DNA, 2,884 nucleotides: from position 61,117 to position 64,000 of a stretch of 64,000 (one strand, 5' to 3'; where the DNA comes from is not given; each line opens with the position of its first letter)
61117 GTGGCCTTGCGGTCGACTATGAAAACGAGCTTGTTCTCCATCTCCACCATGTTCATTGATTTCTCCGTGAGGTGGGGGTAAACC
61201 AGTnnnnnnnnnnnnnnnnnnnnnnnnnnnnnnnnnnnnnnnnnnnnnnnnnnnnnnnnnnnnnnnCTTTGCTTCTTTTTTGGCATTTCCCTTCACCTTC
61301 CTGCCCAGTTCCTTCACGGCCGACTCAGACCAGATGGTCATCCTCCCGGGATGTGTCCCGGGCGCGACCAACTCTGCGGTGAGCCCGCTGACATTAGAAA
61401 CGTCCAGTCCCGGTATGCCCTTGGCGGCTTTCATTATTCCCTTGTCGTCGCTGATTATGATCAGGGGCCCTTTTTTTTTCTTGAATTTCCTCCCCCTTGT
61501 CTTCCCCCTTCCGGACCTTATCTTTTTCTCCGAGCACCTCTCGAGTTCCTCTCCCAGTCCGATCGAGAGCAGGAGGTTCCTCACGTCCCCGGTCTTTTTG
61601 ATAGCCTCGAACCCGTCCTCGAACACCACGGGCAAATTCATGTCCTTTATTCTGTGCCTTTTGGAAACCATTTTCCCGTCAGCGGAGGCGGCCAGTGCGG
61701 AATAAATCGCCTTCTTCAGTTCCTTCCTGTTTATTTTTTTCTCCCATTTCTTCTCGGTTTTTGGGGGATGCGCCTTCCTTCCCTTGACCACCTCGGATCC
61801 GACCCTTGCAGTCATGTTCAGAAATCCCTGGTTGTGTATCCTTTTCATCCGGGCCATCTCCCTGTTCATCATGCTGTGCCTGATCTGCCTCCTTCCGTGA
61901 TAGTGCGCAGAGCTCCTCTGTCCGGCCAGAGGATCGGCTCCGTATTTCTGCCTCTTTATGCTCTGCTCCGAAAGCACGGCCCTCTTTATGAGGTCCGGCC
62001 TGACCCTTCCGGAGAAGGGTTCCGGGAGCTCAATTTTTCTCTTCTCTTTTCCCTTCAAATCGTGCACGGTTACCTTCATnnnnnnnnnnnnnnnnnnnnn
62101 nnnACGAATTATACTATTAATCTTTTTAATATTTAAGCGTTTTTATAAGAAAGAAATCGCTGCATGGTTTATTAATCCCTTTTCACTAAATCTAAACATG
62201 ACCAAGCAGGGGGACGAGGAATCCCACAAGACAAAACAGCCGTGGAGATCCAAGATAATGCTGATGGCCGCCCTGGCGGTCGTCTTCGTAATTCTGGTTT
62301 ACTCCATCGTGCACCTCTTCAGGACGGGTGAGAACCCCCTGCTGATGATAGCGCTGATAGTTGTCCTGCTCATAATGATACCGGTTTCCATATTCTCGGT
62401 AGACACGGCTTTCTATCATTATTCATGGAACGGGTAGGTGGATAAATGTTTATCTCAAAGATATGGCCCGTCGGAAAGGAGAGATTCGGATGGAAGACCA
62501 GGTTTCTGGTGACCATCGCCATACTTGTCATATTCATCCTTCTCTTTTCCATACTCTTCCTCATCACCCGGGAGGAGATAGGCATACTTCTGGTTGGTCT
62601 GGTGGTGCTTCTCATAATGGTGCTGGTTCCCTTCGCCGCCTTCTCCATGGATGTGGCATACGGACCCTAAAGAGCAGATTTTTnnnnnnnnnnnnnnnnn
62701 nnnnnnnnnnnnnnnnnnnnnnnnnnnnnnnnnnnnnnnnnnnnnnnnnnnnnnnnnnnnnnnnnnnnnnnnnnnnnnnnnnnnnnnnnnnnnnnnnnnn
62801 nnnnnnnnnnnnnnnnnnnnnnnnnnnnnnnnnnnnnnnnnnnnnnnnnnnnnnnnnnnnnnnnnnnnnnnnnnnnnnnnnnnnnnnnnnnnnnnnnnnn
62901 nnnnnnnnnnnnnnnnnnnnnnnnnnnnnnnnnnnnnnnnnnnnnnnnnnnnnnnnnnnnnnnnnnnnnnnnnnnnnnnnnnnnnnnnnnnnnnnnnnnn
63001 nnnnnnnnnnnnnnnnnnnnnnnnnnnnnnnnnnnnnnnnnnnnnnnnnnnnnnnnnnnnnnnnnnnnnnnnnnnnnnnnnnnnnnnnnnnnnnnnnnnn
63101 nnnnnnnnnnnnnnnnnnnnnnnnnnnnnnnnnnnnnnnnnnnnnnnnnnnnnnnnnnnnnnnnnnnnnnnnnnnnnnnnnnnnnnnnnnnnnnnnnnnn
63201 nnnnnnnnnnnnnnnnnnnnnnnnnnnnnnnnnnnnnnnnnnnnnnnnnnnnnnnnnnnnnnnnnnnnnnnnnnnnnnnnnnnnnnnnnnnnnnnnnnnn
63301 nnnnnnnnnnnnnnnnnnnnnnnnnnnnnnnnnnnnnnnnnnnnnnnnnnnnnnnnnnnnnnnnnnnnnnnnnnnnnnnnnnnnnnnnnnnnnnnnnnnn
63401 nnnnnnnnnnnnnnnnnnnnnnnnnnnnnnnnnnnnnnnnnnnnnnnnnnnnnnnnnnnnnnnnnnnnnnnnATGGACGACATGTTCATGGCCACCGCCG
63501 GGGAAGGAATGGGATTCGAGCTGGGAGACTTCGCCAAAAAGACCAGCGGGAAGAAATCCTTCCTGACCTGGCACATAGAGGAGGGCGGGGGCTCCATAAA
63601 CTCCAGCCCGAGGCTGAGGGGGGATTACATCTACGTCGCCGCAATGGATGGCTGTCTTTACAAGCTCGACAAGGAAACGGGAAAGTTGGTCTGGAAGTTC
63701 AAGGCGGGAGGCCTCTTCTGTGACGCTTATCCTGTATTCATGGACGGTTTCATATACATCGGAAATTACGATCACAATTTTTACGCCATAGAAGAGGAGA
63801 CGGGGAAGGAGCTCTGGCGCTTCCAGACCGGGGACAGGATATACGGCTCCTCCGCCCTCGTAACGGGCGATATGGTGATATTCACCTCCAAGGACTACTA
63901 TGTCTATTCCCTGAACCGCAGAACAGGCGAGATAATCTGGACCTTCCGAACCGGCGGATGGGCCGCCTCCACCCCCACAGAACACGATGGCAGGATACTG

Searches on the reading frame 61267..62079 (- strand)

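Call 79: search_protein_families(library=pfam, proteins=[window:61267-62079:-], max_evalue=0.001)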
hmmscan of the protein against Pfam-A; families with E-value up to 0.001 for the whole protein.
window:61267-62079:- (271 aa): 1 family
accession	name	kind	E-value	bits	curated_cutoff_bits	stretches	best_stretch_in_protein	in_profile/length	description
PF00573.27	Ribosomal_L4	-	5.7e-30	104.8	25.8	1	16-259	1-188/190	Ribosomal protein L4/L1 family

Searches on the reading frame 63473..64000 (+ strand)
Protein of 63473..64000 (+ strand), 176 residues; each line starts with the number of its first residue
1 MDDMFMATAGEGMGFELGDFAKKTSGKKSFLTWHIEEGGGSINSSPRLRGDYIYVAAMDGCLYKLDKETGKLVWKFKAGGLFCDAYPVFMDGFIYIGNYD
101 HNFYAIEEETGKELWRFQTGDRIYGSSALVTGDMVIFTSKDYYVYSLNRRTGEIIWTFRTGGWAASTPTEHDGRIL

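Call 7: search_protein_families(library=pfam, proteins=[window:63473-64000:+], max_evalue=0.01)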
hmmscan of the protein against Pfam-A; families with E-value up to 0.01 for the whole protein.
window:63473-64000:+ (176 aa): 4 families
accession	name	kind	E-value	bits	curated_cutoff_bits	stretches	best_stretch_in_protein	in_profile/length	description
PF13570.13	Beta-prop_ACSF4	-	2.8e-26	93.1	133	2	91-169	61-140/329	Beta-alanine-activating enzyme, beta-propeller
PF13360.13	PQQ_2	-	3.8e-18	66.4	27.6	1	42-156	25-142/233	Outer membrane protein assembly factor BamB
PF01011.28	PQQ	-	8e-11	41.8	26.7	1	84-121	50-87/595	Glucose/ethanol/alcohol dehydrogenase, beta-propeller domain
PF25292.1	Beta-prop_CGLA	-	6.2e-07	29.6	26.8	1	51-109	45-105/316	Lambda-carrageenase beta-propeller domain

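Call 8: search_protein_families(library=ncbifam, proteins=[window:63473-64000:+], max_evalue=0.01)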
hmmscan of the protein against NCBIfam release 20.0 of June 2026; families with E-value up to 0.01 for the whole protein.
window:63473-64000:+ (176 aa): 7 families
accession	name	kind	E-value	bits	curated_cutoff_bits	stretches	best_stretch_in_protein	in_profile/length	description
TIGR03300.1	assembly_YfgL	equivalog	1.3e-19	70.2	285.2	1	16-160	30-173/377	outer membrane protein assembly factor BamB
NF053615.1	SerThrKinAfsKStmc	equivalog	1.2e-15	57.2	1300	2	103-174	716-786/809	protein serine/threonine kinase AfsK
TIGR03075.1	PQQ_enz_alc_DH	subfamily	1.1e-13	50.7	480.05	2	84-165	62-153/530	PQQ-dependent dehydrogenase, methanol/ethanol family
NF008351.0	PRK11138.1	equivalog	1.1e-13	50.5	423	2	47-118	117-187/394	outer membrane protein assembly factor BamB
TIGR04528.1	acido_non_PQQ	subfamily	3.4e-10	39.3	650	1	85-158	52-128/493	acido-empty-quinoprotein group A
TIGR03074.1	PQQ_membr_DH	subfamily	8.2e-06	23.9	832.65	0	85-119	207-241/783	membrane-bound PQQ-dependent dehydrogenase, glucose/quinate/shikimate family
NF041516.1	PA2928_fam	subfamily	0.0018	17.7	70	0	103-158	71-127/376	PA2928 family protein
